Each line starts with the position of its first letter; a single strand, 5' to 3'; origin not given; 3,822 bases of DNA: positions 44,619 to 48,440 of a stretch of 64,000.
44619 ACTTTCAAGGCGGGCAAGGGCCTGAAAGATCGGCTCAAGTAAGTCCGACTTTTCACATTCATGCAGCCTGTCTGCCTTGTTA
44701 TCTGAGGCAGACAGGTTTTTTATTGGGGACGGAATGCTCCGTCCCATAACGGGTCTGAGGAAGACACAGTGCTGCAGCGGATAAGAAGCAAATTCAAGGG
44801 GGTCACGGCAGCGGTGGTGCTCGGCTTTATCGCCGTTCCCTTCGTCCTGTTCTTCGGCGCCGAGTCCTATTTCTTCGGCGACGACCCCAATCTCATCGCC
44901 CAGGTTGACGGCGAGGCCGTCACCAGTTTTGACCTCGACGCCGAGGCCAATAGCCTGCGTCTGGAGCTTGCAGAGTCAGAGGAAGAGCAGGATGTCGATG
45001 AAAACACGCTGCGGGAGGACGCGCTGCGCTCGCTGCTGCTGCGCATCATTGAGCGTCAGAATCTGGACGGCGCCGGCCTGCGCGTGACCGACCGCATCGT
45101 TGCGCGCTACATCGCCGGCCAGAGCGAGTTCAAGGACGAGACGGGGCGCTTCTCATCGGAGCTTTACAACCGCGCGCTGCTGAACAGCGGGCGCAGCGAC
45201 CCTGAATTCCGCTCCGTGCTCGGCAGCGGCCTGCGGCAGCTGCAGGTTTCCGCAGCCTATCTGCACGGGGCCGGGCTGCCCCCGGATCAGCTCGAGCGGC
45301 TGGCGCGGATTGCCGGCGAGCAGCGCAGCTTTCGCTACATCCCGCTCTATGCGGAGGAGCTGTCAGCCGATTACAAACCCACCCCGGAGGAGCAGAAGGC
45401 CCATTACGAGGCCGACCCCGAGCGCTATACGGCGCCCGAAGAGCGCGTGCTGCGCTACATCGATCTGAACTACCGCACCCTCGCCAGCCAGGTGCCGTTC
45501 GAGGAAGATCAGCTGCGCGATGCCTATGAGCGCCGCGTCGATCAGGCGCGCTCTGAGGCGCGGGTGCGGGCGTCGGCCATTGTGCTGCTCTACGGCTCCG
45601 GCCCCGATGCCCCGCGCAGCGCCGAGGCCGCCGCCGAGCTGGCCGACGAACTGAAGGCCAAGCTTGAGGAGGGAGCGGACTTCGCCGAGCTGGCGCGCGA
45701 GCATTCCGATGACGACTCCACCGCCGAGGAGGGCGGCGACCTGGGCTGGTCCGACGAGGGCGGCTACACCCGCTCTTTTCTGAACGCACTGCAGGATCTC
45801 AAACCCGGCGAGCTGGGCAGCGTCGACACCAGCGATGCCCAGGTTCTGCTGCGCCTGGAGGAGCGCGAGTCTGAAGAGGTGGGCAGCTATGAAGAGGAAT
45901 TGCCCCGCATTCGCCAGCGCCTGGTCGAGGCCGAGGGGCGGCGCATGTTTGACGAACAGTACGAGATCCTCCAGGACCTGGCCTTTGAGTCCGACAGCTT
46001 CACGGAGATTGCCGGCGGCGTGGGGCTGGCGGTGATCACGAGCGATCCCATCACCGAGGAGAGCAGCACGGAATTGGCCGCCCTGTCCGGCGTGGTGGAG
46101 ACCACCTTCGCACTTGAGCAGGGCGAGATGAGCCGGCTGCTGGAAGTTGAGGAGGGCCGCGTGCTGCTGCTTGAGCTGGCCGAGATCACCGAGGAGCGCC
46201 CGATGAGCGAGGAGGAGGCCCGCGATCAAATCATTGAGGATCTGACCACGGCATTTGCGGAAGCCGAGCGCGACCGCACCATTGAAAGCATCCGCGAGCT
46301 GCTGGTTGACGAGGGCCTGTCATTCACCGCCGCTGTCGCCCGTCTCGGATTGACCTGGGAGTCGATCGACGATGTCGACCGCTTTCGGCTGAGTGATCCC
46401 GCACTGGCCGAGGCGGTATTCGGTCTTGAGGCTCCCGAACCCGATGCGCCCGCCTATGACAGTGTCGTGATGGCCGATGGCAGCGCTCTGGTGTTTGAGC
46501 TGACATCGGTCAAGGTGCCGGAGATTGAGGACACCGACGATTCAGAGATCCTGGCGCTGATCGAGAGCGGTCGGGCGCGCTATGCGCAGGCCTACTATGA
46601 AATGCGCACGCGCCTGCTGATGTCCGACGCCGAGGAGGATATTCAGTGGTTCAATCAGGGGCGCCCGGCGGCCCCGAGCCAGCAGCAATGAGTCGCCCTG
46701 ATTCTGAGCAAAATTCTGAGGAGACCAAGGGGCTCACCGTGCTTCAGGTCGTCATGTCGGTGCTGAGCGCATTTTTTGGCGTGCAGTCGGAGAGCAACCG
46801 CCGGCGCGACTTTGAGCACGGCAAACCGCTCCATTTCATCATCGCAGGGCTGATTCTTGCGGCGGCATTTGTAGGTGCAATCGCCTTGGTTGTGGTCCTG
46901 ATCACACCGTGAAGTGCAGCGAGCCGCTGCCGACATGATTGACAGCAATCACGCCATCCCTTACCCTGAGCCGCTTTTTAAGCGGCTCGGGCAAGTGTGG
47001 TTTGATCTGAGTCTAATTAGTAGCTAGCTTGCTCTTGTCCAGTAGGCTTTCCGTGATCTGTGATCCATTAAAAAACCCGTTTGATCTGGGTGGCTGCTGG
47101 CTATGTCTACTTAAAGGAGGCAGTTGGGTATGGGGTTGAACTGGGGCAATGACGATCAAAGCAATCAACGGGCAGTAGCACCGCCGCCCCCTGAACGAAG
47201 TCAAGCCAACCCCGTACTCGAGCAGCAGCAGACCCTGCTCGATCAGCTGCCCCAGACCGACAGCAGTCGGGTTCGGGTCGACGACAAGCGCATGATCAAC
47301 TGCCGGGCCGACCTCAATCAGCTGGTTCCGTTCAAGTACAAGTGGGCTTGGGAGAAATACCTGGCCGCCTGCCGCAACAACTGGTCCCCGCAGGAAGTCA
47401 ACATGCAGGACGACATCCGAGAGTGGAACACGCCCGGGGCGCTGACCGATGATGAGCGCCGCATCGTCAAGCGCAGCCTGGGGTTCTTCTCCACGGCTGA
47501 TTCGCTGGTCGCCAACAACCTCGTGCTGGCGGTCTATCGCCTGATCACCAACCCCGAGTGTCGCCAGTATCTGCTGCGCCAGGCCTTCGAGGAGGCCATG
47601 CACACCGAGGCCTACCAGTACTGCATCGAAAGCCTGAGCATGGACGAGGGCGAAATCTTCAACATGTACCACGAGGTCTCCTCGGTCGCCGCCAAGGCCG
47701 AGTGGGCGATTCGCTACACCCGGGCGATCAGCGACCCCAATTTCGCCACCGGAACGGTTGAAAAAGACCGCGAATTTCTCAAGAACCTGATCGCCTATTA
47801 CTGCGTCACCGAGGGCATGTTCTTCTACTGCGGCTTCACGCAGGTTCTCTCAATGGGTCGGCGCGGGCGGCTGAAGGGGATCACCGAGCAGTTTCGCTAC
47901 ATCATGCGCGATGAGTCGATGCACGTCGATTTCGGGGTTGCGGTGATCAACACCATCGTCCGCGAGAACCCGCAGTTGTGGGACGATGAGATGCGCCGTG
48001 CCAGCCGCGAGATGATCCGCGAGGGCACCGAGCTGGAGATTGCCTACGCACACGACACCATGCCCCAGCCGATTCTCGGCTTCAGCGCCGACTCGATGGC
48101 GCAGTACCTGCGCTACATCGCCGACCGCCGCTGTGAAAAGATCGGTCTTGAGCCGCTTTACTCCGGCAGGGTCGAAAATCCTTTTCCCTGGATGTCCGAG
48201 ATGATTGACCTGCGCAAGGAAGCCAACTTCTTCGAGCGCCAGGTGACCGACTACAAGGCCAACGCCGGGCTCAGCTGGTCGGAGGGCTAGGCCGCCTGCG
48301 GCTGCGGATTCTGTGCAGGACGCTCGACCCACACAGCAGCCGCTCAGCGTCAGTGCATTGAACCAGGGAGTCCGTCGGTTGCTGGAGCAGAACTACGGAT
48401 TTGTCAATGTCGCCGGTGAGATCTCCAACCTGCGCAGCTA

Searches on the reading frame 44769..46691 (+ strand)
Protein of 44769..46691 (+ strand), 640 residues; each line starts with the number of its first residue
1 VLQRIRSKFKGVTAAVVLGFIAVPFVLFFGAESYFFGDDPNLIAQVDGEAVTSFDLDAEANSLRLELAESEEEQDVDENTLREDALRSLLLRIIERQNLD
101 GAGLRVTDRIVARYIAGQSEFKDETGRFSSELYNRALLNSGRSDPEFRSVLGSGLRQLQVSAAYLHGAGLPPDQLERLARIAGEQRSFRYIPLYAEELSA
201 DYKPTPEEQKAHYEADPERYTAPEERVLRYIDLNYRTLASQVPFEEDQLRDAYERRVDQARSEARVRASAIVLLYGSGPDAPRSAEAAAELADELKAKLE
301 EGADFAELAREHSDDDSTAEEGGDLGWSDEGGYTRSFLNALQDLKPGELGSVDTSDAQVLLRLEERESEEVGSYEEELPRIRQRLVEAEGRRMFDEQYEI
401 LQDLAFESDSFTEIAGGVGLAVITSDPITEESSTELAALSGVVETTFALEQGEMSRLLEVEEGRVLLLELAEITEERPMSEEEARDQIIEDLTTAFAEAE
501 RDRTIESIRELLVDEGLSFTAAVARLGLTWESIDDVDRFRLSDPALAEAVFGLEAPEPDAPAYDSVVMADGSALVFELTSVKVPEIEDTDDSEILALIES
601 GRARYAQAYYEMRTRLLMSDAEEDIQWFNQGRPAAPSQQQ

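Call 39: search_protein_families(library=pfam, proteins=[window:44769-46691:+], max_evalue=0.001)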
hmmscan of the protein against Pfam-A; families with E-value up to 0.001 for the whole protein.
window:44769-46691:+ (640 aa): 6 families
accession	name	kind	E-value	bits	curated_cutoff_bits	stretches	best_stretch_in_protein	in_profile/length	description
PF13624.11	SurA_N_3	-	4.3e-25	88.9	27.2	1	1-153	1-154/162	SurA-like N-terminal domain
PF13623.11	SurA_N_2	-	1.5e-20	74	28.5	1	2-137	1-145/145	SurA-like N-terminal domain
PF13616.12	Rotamase_3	-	2.2e-18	67.3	22.5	1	257-354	7-103/116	PPIC-type PPIASE domain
PF00639.27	Rotamase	-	3.6e-15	57.2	21.7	1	282-350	12-81/97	PPIC-type PPIASE domain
PF13145.12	Rotamase_2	-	3.1e-12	47.8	27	1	246-376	3-118/121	PPIC-type PPIASE domain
PF09312.16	SurA_N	-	0.00045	20.8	30.8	0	43-116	5-77/118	SurA N-terminal domain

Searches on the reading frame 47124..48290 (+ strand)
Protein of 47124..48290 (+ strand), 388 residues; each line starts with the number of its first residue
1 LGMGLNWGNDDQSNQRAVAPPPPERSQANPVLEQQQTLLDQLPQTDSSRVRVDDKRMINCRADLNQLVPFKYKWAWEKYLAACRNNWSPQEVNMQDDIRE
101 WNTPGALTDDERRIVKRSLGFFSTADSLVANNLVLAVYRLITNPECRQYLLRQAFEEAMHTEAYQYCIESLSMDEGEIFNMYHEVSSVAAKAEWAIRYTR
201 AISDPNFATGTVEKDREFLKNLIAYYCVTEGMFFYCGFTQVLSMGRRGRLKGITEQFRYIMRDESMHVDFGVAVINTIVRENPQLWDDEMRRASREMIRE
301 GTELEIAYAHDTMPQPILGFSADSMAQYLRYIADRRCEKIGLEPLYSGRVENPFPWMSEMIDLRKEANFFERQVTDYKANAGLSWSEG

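Call 39: search_protein_families(library=pfam, proteins=[window:47124-48290:+], max_evalue=0.001)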
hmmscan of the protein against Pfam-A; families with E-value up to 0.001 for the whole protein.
window:47124-48290:+ (388 aa): 1 family
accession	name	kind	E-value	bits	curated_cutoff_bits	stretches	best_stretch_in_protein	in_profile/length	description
PF00268.27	Ribonuc_red_sm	-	1.5e-89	300.6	33.6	1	65-353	2-281/281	Ribonucleotide reductase, small chain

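Call 40: search_protein_families(library=padloc, proteins=[window:47124-48290:+], max_evalue=0.00001)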
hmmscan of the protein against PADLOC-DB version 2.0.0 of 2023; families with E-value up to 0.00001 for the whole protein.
window:47124-48290:+ (388 aa): 0 families
